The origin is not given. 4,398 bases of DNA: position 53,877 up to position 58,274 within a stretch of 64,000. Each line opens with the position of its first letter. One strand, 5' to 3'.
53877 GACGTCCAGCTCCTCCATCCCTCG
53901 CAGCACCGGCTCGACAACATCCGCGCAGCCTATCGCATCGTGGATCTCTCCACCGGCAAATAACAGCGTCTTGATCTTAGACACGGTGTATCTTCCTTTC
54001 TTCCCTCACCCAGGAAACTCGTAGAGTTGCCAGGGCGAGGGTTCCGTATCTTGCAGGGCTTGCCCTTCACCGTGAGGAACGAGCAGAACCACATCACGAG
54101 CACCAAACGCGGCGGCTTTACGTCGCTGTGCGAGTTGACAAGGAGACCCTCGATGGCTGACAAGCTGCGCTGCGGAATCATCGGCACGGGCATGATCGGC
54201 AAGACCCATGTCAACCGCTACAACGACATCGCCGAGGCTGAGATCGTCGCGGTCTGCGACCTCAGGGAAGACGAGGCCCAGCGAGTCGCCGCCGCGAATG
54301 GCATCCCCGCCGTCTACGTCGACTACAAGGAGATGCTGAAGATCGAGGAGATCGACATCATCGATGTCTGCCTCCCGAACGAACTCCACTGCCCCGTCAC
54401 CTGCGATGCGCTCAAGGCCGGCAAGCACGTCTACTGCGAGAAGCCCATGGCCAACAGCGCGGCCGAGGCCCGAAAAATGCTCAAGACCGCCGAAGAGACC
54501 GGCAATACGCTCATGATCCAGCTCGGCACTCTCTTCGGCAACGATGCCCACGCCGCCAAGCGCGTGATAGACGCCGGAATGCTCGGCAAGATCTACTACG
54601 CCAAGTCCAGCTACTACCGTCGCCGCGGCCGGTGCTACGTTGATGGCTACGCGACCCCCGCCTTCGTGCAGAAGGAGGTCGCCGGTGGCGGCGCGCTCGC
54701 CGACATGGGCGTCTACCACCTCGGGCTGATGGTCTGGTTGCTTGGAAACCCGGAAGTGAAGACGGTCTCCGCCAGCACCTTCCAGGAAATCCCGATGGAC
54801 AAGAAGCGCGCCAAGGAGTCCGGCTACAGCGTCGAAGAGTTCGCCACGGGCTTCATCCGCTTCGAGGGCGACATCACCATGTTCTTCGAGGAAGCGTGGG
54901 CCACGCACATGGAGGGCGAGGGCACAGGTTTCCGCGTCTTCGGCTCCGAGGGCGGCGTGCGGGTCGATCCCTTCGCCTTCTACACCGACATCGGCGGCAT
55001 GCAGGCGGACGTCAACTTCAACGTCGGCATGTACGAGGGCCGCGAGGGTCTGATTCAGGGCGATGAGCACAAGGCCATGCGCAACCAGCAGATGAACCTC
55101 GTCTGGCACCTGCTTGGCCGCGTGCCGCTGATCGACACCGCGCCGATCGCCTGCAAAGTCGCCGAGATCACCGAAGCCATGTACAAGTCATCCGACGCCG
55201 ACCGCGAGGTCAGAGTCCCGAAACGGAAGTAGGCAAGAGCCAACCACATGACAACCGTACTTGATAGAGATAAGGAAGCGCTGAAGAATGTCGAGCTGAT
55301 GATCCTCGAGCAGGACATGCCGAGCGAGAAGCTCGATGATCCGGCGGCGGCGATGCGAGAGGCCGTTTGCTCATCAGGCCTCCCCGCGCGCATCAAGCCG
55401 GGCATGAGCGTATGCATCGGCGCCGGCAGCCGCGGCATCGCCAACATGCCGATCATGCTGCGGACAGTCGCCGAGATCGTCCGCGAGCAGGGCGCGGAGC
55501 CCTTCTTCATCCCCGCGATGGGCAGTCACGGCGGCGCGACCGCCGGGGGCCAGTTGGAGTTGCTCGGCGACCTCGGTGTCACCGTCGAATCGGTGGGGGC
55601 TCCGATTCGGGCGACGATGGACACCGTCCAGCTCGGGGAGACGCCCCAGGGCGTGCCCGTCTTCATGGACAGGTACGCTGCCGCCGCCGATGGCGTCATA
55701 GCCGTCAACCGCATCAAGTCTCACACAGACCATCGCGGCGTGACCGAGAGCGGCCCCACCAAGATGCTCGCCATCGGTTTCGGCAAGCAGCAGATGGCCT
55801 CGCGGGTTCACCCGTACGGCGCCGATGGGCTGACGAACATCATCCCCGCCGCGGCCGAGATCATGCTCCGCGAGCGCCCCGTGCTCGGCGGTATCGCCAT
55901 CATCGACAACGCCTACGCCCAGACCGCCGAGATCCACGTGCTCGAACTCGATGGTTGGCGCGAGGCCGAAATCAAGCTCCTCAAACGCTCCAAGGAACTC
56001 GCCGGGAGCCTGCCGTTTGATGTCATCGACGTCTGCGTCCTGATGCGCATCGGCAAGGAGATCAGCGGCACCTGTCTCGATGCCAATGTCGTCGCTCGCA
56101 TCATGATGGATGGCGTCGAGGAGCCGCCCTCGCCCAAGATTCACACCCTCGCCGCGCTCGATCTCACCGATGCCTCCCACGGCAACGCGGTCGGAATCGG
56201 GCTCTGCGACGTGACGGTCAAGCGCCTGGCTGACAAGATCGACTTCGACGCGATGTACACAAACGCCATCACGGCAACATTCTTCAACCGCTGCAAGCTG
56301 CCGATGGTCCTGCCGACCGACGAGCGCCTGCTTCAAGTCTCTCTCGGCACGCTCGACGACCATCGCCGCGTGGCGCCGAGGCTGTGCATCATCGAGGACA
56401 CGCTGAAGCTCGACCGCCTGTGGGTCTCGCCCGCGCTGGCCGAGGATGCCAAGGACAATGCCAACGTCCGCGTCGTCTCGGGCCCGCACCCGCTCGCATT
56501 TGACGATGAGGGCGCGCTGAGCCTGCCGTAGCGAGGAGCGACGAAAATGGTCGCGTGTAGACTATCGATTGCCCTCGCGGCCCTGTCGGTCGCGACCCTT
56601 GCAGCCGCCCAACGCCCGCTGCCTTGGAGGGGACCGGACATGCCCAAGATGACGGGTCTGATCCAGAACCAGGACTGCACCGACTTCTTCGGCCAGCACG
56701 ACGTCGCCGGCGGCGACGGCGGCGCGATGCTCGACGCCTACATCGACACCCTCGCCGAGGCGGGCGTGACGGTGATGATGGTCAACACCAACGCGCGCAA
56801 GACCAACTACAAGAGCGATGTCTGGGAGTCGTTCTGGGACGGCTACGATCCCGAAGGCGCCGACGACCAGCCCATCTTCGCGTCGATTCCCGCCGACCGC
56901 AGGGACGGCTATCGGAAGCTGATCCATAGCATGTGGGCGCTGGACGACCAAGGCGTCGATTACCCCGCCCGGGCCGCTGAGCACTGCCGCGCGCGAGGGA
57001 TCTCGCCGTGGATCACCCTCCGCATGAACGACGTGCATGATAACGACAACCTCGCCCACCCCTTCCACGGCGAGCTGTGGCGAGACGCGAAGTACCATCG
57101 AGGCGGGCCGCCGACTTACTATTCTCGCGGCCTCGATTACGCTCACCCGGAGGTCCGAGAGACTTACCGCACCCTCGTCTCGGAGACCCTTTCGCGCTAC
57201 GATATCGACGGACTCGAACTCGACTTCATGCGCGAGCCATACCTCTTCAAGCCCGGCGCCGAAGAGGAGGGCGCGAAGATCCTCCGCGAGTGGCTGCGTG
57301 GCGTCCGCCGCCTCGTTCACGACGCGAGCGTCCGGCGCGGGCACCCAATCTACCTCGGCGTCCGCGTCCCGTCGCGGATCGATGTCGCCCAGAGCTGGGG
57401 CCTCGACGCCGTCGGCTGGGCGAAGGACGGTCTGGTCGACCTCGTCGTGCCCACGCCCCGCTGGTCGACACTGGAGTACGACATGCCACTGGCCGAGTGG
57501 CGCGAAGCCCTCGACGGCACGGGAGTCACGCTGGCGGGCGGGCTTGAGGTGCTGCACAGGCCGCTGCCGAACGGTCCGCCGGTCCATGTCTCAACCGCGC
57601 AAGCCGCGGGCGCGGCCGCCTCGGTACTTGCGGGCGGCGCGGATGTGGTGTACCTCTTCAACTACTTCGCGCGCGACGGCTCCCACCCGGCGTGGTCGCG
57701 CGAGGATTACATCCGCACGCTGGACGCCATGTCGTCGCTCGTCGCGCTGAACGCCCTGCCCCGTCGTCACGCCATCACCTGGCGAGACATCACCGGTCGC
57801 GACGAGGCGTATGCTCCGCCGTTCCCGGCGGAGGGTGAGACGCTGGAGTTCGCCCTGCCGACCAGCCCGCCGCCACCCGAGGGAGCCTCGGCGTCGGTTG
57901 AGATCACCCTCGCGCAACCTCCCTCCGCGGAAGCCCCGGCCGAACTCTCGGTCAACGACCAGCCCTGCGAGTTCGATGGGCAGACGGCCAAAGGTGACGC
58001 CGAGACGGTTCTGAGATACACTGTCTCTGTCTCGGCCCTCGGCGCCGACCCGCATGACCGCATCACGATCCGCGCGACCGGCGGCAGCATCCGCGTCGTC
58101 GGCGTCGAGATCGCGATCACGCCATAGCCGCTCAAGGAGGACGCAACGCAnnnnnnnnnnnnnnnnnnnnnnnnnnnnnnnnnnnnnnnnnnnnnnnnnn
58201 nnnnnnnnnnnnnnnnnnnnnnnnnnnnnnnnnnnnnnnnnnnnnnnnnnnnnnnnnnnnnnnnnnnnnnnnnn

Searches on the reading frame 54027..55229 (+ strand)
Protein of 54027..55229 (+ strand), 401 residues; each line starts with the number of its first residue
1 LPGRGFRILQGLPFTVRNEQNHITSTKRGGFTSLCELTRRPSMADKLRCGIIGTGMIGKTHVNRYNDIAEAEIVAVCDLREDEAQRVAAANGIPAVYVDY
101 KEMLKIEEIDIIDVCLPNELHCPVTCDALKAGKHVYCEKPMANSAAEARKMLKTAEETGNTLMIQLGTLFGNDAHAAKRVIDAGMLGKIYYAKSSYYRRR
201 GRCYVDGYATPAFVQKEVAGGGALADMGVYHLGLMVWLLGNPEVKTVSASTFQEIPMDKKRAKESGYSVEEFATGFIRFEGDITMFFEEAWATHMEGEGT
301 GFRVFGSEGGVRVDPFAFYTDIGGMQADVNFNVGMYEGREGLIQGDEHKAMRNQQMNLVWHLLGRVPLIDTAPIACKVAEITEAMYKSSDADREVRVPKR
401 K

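Call 8: search_protein_families(library=ncbifam, proteins=[window:54027-55229:+], max_evalue=0.001)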
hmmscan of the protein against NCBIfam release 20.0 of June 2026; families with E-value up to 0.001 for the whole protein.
window:54027-55229:+ (401 aa): 11 families
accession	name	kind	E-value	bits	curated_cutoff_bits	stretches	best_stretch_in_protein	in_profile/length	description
NF040723.1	UDP-GlcNAcDh_Arch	equivalog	8.1e-33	114.2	450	1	47-295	1-221/302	UDP-N-acetylglucosamine 3-dehydrogenase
NF052479.1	LevoglcsnDh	equivalog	2.4e-31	108.8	650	1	46-266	3-230/386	levoglucosan dehydrogenase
TIGR04380.1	myo_inos_iolG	equivalog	1.2e-30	106.6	355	1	47-255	2-200/330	inositol 2-dehydrogenase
NF052679.1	InsChiInosDhIolG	equivalog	1.2e-22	80.4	540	1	47-193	3-152/343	bifunctional inositol 2-dehydrogenase/D-chiro-inositol 1-dehydrogenase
NF041392.1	XylDh_Gfo6_Halo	equivalog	1.4e-21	76.7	350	1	45-396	15-349/350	D-xylose 1-dehydrogenase Gfo6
NF008607.0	PRK11579.1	subfamily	7.1e-20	71.3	330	1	43-249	1-199/346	oxidoreductase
NF058561.1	BT_2158_fam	equivalog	9e-18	64.1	750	1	42-188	31-176/487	glycoside 3-dehydrogenase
NF007574.0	PRK10206.1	equivalog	7.1e-10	38.4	352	1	97-243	54-191/345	oxidoreductase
NF058563.1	BT_2159_fam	equivalog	1.4e-09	37.5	650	1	48-189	2-143/350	disaccharide 3-dehydrogenase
NF009830.0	PRK13304.1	equivalog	2.9e-05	23.7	267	1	47-179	2-133/265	aspartate dehydrogenase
NF009825.0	PRK13302.1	equivalog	0.00028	20.4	253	1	44-178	4-135/271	aspartate dehydrogenase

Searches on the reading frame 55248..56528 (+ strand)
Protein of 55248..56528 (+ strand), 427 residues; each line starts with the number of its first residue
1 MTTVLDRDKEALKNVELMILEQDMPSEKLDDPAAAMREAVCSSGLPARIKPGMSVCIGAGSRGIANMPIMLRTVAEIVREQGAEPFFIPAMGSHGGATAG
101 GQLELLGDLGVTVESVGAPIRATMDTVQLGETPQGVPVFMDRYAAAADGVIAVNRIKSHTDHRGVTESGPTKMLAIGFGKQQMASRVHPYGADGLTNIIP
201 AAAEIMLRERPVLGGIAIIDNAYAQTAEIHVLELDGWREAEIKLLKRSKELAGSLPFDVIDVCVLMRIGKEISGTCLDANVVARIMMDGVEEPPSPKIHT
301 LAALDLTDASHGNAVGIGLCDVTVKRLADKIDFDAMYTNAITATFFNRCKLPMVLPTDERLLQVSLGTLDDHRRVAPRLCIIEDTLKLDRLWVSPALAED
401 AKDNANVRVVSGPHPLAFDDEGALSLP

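Call 8: search_protein_families(library=ncbifam, proteins=[window:55248-56528:+], max_evalue=0.001)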
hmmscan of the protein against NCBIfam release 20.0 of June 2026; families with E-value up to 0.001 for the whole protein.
window:55248-56528:+ (427 aa): 4 families
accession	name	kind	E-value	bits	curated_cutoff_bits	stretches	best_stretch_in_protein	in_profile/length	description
NF052515.1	NPN_iso_grp_22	equivalog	6.7e-138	459.9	400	1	17-403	4-391/392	nickel pincer cofactor-dependent isomerase, group 22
NF052593.1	NPN_racem_MAR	equivalog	9.1e-06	24.5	500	1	68-182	75-189/415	nickel-dependent malate racemase, LarAH6 family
NF052595.1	NPN_LarAH5_MAR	equivalog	0.00029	19.9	462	1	125-188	135-195/415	nickel-dependent malate racemase, LarAH5 family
NF052525.1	NPN_LarAH10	equivalog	0.00057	18.7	540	1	34-160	42-174/426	NPN-dependent 2-hydroxyacid racemase, LarAH10 family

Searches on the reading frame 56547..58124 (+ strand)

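Call 8: search_protein_families(library=ncbifam, proteins=[window:56547-58124:+], max_evalue=0.001)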
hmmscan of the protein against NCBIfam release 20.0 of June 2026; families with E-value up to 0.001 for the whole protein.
window:56547-58124:+ (526 aa): 0 families

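Call 44: search_protein_families(library=pfam, proteins=[window:56547-58124:+], max_evalue=0.01)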
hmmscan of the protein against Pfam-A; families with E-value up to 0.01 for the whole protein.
window:56547-58124:+ (526 aa): 1 family
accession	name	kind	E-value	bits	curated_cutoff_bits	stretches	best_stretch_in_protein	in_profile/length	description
PF02638.21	GHL10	-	0.00014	21.6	27.9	1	132-226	64-161/311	Glycosyl hydrolase-like 10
